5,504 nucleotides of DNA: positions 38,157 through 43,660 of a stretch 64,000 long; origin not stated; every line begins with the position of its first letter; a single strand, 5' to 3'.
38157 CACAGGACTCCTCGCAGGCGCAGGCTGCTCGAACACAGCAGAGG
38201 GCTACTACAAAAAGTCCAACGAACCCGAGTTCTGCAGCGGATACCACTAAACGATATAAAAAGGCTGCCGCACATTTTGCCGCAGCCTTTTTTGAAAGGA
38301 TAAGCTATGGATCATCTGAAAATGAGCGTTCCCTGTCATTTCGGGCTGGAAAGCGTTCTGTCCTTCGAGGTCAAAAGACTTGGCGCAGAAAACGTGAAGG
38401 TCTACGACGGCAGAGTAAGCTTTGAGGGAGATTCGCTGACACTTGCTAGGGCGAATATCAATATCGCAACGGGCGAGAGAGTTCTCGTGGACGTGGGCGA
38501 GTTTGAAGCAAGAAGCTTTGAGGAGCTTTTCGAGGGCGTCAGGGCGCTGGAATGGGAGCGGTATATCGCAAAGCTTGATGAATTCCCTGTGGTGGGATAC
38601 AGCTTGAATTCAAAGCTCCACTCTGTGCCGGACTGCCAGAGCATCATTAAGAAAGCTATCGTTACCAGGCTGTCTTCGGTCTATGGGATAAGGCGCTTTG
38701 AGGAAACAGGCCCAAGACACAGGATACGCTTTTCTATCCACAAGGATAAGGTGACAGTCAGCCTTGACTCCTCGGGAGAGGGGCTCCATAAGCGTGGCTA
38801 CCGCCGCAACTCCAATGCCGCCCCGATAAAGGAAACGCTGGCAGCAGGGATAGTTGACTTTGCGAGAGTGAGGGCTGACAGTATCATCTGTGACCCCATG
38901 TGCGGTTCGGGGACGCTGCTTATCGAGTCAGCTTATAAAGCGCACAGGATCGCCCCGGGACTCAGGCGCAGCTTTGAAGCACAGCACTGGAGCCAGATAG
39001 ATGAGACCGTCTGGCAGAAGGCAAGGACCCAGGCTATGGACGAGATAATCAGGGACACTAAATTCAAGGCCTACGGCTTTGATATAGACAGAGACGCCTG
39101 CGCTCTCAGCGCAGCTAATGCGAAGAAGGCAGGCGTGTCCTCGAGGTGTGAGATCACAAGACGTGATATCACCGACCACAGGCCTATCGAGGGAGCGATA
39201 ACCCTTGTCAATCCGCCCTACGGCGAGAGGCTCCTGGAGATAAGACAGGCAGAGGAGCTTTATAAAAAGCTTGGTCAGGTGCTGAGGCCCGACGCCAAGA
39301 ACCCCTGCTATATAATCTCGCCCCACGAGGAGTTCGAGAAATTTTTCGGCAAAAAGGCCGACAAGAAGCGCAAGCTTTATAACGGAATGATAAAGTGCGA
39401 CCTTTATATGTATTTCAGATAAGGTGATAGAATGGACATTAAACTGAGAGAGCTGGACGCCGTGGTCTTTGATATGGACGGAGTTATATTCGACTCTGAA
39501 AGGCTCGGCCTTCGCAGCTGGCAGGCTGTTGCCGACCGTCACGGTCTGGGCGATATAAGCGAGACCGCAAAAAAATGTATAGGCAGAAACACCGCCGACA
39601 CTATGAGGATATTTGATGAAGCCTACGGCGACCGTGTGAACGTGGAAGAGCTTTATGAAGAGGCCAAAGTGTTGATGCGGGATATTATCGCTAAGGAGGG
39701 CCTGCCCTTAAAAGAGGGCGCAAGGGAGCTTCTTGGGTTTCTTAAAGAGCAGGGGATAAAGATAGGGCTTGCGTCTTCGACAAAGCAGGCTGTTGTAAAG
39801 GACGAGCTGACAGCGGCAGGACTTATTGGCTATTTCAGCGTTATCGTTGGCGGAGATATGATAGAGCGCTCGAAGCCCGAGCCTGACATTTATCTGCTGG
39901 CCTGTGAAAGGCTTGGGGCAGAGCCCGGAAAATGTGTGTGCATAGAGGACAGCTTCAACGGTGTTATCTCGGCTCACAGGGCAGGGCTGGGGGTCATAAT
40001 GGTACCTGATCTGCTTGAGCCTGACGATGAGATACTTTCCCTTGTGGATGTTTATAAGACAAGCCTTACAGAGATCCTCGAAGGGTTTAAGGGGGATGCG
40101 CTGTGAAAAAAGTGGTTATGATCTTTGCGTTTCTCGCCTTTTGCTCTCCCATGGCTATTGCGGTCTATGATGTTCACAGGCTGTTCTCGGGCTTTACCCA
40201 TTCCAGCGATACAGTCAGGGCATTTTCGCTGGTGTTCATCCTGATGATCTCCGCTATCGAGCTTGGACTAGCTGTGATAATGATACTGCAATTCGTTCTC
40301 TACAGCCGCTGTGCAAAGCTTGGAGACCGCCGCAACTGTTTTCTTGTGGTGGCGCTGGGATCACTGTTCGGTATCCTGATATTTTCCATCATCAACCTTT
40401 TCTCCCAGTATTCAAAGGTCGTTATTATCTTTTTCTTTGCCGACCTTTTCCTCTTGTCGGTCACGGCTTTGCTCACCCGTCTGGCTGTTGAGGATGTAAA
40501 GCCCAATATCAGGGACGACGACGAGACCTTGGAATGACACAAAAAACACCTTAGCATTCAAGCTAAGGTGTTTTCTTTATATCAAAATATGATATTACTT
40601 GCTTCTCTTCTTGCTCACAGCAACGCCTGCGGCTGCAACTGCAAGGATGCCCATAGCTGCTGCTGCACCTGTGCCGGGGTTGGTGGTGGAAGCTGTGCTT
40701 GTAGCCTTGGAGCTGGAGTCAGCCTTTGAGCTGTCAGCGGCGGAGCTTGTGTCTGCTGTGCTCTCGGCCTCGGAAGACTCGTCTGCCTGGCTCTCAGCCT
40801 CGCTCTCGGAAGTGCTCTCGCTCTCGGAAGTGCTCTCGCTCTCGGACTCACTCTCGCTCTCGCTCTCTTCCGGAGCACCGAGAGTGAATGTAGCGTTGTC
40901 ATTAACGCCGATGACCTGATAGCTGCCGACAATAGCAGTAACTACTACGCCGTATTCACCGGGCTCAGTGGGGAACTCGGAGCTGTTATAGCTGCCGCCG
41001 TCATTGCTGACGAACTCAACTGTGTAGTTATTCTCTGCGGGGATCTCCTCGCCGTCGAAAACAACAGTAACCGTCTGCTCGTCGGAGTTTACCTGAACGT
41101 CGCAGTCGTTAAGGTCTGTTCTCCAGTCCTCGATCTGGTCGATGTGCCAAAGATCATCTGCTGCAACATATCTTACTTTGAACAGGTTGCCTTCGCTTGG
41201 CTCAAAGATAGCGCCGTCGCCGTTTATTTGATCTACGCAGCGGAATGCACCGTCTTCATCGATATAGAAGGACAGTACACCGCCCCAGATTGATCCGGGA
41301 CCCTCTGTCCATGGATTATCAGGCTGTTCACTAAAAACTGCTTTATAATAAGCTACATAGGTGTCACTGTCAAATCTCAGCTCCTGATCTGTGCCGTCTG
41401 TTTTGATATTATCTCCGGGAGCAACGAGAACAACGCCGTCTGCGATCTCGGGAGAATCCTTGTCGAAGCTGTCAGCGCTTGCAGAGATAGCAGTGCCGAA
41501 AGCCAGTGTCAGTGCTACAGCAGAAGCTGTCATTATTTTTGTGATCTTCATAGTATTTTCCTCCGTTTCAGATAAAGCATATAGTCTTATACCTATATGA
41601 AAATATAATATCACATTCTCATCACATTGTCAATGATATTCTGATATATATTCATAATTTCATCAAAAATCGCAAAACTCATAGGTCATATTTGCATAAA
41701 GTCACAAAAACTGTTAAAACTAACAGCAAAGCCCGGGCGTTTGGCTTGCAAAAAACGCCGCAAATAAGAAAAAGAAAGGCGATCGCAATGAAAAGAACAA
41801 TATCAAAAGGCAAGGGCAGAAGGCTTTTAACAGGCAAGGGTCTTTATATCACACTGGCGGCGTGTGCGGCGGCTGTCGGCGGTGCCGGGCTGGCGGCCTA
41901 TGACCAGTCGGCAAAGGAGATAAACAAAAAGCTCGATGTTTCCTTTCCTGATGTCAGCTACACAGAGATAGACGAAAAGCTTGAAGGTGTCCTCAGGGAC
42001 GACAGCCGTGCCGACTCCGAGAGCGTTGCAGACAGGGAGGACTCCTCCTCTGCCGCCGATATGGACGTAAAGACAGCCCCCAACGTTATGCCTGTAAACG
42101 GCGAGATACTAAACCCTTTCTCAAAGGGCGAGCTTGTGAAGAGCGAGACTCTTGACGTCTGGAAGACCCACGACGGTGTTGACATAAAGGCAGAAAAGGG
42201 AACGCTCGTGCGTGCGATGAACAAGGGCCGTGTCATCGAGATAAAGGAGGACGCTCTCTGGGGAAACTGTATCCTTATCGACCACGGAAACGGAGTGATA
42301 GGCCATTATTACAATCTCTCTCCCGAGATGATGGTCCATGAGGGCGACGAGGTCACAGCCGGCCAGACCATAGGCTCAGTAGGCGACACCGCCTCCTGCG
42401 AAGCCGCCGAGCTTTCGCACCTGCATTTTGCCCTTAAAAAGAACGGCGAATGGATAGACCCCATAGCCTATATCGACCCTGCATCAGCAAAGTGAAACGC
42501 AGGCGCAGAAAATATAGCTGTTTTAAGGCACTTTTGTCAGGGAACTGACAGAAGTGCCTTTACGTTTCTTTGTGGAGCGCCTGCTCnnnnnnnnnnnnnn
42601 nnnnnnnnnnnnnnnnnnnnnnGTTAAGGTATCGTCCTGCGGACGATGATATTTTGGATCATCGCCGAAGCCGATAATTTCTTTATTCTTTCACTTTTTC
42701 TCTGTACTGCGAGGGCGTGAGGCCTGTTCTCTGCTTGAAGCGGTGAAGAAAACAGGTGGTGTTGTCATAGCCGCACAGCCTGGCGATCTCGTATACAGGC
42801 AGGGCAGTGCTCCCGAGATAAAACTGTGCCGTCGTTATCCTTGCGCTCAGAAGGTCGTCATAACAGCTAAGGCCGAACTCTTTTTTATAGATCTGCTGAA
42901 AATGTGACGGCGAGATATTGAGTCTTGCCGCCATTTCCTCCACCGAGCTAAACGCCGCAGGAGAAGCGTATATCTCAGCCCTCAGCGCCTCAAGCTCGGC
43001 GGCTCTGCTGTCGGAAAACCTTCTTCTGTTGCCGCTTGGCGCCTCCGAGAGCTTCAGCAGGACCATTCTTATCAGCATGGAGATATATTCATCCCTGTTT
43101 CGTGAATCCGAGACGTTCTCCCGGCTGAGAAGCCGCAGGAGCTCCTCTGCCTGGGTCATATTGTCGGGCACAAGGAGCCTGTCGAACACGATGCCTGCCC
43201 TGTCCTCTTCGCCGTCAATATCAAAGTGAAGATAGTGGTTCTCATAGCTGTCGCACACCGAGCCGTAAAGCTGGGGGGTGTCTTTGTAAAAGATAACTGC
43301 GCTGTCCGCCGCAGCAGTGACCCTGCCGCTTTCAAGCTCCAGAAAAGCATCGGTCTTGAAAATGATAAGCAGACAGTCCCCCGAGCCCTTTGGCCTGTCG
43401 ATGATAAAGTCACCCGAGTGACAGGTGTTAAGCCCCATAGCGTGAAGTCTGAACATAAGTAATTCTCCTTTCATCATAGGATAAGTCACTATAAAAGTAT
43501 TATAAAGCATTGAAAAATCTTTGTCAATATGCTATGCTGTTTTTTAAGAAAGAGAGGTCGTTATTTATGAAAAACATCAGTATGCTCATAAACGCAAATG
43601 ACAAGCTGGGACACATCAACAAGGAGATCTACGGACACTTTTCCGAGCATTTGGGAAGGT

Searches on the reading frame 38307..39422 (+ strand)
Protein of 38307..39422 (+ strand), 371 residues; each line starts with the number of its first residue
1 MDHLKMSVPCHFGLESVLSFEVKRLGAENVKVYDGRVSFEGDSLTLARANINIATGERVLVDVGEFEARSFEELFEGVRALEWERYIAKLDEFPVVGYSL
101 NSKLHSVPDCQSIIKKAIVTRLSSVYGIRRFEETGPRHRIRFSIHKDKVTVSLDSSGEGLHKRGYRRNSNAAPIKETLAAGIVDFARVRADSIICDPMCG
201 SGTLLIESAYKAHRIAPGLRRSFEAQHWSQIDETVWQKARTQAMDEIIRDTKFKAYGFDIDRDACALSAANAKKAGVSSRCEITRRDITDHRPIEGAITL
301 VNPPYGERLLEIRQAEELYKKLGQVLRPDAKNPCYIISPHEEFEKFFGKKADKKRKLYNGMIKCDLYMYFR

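Call 18: search_protein_families(library=pfam, proteins=[window:38307-39422:+], max_evalue=0.001)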
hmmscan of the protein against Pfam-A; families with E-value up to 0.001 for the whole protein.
window:38307-39422:+ (371 aa): 3 families
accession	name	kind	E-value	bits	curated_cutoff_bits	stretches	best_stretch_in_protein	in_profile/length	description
PF01170.24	UPF0020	-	2.6e-41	142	22.3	1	163-366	1-195/197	RMKL-like, methyltransferase domain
PF22020.1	RlmL_1st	-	1.3e-17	63.9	27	1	6-60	2-55/55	RlmL ferredoxin-like domain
PF02926.22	THUMP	-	4.9e-15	56.1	20.6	1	68-154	1-84/84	THUMP domain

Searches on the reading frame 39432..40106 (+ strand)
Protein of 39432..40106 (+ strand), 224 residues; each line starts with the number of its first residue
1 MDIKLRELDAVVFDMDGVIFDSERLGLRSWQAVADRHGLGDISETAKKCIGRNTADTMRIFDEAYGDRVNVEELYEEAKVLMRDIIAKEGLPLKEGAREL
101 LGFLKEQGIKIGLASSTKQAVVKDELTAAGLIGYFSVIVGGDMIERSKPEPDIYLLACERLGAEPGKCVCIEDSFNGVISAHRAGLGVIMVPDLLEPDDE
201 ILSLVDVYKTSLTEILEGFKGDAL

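Call 18: search_protein_families(library=pfam, proteins=[window:39432-40106:+], max_evalue=0.001)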
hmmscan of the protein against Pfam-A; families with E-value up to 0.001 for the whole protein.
window:39432-40106:+ (224 aa): 4 families
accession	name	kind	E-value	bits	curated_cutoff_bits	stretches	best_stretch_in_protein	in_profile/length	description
PF13419.12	HAD_2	-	1e-37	130.4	23.8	1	11-191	1-178/178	Haloacid dehalogenase-like hydrolase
PF00702.32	Hydrolase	-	1.1e-31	111.2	26.4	1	9-185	2-191/191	haloacid dehalogenase-like hydrolase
PF13242.12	Hydrolase_like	-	0.00024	21.4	22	1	147-191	3-48/75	HAD-hyrolase-like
PF12710.13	HAD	-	0.00025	22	27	1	11-145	1-134/189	haloacid dehalogenase-like hydrolase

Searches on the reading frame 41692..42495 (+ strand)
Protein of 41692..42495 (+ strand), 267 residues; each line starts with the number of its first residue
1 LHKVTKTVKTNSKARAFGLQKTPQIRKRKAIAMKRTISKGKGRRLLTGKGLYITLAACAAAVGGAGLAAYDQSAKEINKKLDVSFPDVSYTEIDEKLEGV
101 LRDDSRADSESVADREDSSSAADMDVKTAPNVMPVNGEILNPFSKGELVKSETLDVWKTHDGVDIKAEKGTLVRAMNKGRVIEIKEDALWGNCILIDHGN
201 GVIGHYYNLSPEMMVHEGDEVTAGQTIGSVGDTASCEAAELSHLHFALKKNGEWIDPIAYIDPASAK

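Call 18: search_protein_families(library=pfam, proteins=[window:41692-42495:+], max_evalue=0.001)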
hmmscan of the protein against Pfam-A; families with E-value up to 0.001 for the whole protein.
window:41692-42495:+ (267 aa): 1 family
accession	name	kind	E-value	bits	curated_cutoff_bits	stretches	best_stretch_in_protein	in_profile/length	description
PF01551.29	Peptidase_M23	-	1.9e-25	89.3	28.7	1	159-257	2-96/96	Peptidase family M23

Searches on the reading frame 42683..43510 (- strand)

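Call 18: search_protein_families(library=pfam, proteins=[window:42683-43510:-], max_evalue=0.001)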
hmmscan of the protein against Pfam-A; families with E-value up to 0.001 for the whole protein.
window:42683-43510:- (275 aa): 2 families
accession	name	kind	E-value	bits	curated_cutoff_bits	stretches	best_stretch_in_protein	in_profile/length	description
PF12833.13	HTH_18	-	7.3e-17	61.9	33.6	1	193-271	1-79/80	Helix-turn-helix domain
PF00165.29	HTH_AraC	-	8.4e-14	51.7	26.6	2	235-270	7-41/42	Bacterial regulatory helix-turn-helix proteins, AraC family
